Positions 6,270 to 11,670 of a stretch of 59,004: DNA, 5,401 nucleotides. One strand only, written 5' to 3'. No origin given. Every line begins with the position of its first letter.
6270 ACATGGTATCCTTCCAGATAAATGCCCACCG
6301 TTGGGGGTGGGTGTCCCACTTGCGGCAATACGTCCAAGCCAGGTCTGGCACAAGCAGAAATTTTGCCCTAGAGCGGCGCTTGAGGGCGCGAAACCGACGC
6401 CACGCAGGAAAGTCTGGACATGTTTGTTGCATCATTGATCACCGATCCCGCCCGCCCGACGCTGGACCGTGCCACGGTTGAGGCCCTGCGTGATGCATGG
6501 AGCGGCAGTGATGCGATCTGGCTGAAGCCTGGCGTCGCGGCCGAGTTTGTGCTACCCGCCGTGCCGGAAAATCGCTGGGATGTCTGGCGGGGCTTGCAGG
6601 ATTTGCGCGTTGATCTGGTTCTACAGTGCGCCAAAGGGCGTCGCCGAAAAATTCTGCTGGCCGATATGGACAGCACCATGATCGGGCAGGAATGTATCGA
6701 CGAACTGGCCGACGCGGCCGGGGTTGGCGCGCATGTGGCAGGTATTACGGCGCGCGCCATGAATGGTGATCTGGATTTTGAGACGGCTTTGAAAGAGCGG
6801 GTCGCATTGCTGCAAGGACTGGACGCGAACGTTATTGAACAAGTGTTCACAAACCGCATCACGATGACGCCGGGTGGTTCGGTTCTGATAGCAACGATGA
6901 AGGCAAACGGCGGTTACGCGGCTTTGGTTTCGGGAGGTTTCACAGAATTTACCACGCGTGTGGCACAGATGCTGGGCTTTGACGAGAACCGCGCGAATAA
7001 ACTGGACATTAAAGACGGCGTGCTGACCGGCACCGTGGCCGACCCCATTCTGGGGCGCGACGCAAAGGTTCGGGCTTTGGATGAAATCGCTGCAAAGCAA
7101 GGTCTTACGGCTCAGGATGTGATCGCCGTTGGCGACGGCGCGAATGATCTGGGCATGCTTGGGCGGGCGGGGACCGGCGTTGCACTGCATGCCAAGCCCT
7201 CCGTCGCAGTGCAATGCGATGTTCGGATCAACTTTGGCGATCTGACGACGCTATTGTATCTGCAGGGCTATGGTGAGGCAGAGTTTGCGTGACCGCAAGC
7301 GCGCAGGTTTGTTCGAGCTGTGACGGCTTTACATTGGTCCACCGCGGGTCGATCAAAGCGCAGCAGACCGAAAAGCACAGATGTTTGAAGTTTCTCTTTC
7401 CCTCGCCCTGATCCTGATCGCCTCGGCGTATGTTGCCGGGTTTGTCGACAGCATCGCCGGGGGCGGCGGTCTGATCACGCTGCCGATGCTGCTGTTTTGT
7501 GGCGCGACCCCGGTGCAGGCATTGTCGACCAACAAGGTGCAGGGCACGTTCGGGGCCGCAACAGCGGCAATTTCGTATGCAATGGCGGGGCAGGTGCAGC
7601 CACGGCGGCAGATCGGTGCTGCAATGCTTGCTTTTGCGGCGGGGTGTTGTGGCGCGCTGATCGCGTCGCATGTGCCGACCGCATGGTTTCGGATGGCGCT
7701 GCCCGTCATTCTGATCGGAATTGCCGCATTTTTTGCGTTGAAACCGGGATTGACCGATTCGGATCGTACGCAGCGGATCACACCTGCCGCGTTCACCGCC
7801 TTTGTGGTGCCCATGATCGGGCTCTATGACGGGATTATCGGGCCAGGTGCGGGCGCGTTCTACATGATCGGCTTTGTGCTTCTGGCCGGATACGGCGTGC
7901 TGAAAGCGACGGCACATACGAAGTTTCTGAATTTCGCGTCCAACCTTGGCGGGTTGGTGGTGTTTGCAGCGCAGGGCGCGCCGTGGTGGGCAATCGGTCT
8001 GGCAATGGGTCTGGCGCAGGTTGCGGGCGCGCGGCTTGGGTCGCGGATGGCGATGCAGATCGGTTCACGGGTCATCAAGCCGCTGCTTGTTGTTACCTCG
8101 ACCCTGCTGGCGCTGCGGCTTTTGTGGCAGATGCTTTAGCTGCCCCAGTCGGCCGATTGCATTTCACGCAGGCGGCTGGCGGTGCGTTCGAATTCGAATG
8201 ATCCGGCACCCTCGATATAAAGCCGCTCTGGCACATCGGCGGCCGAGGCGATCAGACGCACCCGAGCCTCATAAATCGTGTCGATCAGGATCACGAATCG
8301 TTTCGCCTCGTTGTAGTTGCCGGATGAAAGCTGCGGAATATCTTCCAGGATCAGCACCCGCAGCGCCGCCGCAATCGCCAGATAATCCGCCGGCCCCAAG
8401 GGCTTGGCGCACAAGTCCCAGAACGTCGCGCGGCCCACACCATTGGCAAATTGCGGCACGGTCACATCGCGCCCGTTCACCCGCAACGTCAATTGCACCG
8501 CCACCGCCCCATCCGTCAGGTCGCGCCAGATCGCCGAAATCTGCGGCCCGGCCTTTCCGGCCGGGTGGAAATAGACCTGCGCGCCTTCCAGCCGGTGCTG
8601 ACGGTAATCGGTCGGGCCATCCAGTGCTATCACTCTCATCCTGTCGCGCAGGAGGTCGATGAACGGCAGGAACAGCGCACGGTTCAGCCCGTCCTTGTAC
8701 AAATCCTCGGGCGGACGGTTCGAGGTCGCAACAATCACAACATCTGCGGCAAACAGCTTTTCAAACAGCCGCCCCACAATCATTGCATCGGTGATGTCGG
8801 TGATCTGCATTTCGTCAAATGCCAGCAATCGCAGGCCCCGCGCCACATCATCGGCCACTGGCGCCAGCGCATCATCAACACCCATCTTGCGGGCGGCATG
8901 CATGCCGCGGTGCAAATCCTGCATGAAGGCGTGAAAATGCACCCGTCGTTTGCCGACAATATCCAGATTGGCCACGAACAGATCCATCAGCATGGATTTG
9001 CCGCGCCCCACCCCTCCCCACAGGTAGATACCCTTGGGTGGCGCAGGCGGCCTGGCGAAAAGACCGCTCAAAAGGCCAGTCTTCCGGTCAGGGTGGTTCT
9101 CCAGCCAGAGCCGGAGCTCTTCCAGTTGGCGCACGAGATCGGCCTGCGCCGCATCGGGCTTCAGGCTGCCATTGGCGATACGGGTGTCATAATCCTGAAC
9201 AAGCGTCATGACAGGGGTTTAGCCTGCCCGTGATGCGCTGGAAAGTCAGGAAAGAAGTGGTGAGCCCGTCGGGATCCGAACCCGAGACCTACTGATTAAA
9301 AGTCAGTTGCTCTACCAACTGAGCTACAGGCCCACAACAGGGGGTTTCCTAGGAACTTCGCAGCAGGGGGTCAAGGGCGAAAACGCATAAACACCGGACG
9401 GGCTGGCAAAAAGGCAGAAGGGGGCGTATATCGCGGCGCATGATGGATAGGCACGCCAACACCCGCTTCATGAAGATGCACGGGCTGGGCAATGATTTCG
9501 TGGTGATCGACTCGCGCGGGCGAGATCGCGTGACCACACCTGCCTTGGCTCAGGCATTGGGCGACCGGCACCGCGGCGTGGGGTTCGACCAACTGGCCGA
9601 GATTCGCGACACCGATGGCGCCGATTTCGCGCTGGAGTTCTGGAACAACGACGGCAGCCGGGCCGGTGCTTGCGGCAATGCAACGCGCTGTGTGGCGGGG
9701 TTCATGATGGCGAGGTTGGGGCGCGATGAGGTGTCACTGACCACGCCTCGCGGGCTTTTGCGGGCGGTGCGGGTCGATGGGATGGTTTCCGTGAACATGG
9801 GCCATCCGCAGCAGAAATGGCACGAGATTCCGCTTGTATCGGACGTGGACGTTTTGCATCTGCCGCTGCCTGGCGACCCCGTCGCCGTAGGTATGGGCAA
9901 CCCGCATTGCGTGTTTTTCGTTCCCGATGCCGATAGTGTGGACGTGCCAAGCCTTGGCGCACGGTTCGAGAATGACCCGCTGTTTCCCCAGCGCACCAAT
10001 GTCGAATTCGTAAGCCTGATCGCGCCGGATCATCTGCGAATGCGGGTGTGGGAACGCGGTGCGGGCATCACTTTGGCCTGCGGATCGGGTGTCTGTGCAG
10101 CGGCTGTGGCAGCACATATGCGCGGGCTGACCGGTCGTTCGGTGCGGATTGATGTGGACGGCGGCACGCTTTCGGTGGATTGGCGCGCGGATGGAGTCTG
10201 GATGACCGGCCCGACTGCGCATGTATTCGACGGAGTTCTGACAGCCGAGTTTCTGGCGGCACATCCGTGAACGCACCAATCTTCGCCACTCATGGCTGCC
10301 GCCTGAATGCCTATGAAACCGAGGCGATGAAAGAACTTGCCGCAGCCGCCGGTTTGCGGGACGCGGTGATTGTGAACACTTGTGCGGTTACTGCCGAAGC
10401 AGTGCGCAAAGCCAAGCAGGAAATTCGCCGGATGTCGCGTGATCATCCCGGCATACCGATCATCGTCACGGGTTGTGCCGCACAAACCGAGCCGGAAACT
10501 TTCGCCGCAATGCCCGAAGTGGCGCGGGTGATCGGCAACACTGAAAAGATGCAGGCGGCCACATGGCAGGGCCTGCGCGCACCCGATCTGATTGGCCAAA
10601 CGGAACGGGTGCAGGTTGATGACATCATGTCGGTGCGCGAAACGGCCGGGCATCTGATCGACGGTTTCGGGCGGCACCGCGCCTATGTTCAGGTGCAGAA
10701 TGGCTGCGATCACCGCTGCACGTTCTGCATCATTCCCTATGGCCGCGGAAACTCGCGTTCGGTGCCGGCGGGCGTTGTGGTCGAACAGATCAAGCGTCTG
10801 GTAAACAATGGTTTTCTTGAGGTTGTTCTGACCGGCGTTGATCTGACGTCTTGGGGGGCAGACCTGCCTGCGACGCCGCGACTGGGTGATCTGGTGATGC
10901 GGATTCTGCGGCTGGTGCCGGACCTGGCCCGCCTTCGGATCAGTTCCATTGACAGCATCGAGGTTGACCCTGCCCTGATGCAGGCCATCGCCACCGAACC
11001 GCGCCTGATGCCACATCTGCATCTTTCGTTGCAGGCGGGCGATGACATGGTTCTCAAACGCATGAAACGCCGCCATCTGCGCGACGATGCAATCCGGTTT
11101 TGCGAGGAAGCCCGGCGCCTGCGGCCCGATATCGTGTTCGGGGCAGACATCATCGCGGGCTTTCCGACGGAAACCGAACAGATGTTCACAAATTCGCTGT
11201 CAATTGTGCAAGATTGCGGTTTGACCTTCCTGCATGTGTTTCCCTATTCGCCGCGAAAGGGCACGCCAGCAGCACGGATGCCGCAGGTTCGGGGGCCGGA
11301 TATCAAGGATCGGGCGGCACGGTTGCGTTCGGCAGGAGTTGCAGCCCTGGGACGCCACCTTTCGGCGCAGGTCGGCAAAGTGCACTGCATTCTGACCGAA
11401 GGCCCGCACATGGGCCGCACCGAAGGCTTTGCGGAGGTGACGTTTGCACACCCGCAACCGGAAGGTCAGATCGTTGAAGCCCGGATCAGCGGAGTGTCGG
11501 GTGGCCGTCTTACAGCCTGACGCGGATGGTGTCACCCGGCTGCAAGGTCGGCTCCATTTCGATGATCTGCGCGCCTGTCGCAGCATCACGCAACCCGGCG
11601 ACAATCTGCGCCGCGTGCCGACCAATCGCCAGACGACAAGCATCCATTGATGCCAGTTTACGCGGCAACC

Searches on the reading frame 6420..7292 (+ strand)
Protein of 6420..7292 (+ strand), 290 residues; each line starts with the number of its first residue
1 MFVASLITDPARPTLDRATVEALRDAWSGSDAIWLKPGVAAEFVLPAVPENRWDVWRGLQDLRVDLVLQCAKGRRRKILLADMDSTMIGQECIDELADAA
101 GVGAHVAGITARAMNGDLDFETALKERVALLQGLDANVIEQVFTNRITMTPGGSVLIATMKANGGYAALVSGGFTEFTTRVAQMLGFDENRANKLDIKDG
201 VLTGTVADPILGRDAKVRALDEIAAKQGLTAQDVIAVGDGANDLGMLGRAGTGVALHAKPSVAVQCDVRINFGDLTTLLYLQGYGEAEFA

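Call 62: search_protein_families(library=pfam, proteins=[window:6420-7292:+], max_evalue=0.0001)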
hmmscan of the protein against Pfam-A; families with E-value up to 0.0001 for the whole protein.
window:6420-7292:+ (290 aa): 3 families
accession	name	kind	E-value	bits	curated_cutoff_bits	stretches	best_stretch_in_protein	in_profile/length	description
PF12710.13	HAD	-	4.8e-23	83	27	1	80-247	2-188/189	haloacid dehalogenase-like hydrolase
PF00702.32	Hydrolase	-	9.7e-12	46.1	26.4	1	78-251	3-191/191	haloacid dehalogenase-like hydrolase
PF08282.18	Hydrolase_3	-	1.7e-08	35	20.9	1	216-257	188-229/255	haloacid dehalogenase-like hydrolase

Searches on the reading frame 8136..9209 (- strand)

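Call 62: search_protein_families(library=pfam, proteins=[window:8136-9209:-], max_evalue=0.0001)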
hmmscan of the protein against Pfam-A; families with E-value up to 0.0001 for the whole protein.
window:8136-9209:- (357 aa): 1 family
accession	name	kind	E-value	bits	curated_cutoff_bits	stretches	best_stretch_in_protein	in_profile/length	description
PF03969.22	AFG1_ATPase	-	1.7e-108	363.3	27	1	1-354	1-356/361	AFG1-like ATPase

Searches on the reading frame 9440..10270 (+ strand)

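Call 62: search_protein_families(library=pfam, proteins=[window:9440-10270:+], max_evalue=0.0001)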
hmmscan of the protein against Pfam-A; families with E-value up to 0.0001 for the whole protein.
window:9440-10270:+ (276 aa): 1 family
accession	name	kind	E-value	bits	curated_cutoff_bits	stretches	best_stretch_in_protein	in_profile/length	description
PF01678.24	DAP_epimerase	-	1.8e-56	189.9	34.7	2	149-261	2-120/121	Diaminopimelate epimerase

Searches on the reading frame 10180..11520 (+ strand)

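Call 62: search_protein_families(library=pfam, proteins=[window:10180-11520:+], max_evalue=0.0001)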
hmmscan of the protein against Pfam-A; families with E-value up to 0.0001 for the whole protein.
window:10180-11520:+ (446 aa): 2 families
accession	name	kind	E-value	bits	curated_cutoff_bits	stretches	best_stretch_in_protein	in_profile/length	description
PF04055.27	Radical_SAM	-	8.4e-22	78.5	29.5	1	171-339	2-162/166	Radical SAM superfamily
PF00919.26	UPF0004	-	2.9e-16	59.7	27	1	35-118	4-97/98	Uncharacterized protein family UPF0004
